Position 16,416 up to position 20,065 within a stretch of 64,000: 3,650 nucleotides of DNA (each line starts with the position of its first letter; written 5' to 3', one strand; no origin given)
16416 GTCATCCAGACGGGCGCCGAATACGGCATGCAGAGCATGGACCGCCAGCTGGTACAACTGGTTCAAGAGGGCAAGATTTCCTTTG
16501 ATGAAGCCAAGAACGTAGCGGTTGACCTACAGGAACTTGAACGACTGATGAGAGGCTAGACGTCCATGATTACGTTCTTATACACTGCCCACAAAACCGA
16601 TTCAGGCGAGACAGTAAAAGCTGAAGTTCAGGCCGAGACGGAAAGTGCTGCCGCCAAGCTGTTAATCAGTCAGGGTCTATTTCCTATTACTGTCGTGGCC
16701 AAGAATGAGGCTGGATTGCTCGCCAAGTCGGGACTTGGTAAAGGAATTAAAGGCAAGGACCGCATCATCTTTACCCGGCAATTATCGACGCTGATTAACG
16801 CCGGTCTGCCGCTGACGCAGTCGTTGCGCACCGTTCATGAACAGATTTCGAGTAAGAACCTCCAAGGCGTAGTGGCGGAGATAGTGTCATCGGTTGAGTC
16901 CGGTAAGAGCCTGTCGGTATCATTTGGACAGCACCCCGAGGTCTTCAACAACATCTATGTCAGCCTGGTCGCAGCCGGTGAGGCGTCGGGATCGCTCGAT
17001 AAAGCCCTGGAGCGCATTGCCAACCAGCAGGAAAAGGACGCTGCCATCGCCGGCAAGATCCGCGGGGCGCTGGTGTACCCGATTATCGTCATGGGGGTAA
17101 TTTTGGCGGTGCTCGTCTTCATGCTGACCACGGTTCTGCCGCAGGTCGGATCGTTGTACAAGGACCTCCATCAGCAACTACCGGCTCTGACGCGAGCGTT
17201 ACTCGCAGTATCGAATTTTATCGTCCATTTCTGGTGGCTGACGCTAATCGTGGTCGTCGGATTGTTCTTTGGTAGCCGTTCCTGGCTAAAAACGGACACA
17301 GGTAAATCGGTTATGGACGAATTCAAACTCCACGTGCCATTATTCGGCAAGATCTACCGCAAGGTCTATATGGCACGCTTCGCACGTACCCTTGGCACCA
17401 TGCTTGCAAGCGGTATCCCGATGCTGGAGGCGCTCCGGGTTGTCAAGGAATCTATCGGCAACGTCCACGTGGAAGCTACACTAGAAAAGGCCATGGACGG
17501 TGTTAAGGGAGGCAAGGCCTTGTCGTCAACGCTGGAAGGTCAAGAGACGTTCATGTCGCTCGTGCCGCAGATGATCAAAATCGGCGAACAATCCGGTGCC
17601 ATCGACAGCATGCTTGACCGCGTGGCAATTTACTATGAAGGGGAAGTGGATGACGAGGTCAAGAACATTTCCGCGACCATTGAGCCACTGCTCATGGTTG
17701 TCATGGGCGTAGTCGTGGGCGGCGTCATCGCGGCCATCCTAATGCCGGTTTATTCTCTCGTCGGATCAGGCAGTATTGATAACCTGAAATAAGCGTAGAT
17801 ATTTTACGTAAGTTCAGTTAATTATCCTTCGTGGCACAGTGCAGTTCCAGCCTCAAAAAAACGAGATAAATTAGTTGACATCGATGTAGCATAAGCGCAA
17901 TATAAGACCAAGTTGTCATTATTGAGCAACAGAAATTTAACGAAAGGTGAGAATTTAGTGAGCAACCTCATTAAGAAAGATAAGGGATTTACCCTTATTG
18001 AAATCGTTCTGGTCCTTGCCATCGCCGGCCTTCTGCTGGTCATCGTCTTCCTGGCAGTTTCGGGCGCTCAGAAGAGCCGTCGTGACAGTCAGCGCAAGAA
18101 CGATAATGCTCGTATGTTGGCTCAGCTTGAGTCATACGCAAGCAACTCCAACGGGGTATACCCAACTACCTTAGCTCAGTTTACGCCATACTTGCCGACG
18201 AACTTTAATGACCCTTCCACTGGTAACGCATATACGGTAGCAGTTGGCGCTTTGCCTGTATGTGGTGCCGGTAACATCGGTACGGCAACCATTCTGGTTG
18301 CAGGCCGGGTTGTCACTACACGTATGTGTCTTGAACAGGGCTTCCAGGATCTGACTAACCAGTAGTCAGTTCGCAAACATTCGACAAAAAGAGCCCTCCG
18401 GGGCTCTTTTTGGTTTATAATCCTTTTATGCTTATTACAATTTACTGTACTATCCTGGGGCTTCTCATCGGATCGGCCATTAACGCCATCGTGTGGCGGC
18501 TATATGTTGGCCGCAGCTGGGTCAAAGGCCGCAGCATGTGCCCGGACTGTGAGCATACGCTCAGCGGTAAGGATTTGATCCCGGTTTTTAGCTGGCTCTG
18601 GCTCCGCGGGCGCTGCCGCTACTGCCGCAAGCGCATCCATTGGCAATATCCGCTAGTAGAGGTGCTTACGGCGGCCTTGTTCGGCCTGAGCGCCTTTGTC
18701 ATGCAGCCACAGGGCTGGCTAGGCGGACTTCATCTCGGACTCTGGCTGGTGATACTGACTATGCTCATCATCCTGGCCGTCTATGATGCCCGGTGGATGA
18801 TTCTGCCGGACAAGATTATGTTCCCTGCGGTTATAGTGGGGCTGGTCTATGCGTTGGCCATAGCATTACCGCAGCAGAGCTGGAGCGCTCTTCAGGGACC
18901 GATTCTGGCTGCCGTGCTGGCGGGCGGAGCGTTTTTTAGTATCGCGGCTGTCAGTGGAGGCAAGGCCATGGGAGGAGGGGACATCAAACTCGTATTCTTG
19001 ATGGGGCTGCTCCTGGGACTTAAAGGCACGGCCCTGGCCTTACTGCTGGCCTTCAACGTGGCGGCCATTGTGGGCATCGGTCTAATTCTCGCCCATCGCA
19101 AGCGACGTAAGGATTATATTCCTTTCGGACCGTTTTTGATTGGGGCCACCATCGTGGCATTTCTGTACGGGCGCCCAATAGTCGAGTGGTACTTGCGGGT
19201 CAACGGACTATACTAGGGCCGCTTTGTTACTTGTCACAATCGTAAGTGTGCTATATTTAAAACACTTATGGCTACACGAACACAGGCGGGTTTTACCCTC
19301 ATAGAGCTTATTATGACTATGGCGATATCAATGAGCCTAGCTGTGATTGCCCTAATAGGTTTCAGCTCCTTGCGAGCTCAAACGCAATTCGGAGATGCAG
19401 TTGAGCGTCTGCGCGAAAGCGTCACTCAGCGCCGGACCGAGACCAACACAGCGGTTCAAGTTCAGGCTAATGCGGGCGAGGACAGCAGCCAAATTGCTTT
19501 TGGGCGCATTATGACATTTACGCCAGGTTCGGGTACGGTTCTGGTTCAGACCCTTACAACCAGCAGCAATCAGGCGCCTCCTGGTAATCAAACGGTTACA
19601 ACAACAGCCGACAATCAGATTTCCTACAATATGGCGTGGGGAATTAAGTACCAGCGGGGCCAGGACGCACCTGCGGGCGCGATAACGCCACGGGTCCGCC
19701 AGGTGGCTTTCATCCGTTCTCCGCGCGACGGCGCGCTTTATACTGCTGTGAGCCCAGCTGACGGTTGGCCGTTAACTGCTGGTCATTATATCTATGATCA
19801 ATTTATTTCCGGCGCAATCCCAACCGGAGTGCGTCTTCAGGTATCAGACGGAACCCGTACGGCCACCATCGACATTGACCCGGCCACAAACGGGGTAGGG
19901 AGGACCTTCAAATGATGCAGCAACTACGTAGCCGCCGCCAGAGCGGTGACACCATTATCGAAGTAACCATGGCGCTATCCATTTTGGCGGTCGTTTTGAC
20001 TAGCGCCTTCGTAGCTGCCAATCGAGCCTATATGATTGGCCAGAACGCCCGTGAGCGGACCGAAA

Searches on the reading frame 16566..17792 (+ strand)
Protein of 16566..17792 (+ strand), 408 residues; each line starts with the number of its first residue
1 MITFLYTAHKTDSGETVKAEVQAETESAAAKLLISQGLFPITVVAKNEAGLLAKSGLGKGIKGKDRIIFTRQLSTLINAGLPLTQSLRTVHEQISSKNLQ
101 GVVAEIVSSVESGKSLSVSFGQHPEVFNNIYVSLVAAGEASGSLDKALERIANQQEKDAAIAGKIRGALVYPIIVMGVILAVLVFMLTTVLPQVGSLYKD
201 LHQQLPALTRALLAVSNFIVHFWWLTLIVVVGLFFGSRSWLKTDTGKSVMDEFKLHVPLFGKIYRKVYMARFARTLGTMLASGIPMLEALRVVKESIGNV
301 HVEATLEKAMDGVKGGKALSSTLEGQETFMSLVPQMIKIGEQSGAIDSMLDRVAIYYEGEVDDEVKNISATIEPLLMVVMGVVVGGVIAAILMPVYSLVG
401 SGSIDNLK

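Call 38: search_protein_families(library=pfam, proteins=[window:16566-17792:+], max_evalue=0.00001)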
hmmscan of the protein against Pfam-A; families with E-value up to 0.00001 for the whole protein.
window:16566-17792:+ (408 aa): 1 family
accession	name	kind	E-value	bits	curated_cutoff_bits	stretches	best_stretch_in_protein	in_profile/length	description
PF00482.28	T2SSF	-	5.2e-60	201.3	25.2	2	69-192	1-125/125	Type II secretion system (T2SS), protein F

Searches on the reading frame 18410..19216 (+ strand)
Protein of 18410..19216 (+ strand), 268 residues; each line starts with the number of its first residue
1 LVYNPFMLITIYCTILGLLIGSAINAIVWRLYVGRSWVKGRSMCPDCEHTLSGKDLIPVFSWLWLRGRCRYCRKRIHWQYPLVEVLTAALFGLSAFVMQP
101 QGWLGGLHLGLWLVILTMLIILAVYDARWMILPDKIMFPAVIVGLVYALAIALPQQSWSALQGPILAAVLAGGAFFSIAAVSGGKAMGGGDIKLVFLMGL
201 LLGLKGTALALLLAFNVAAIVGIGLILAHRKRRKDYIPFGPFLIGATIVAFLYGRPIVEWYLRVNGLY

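Call 38: search_protein_families(library=pfam, proteins=[window:18410-19216:+], max_evalue=0.00001)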
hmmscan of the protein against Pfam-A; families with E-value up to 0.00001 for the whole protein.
window:18410-19216:+ (268 aa): 2 families
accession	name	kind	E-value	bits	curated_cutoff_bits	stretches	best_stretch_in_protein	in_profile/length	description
PF06750.18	A24_N_bact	-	3.6e-29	101.1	23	1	15-96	1-82/84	Bacterial Peptidase A24 N-terminal domain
PF01478.23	Peptidase_A24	-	1.3e-14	54.9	26.5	1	113-223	1-104/104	Type IV leader peptidase family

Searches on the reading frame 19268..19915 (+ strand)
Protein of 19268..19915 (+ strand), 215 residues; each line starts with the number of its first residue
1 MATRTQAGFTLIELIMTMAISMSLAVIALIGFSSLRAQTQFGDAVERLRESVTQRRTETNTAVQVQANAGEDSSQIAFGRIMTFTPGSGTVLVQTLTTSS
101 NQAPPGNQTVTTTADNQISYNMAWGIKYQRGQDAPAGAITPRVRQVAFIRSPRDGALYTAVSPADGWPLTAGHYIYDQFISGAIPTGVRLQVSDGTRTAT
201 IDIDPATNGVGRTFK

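Call 38: search_protein_families(library=pfam, proteins=[window:19268-19915:+], max_evalue=0.00001)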
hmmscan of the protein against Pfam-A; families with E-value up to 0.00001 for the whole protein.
window:19268-19915:+ (215 aa): 1 family
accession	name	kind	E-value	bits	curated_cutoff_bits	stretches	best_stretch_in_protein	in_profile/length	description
PF07963.17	N_methyl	-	6.3e-06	26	21.2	0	4-29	2-27/27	Prokaryotic N-terminal methylation motif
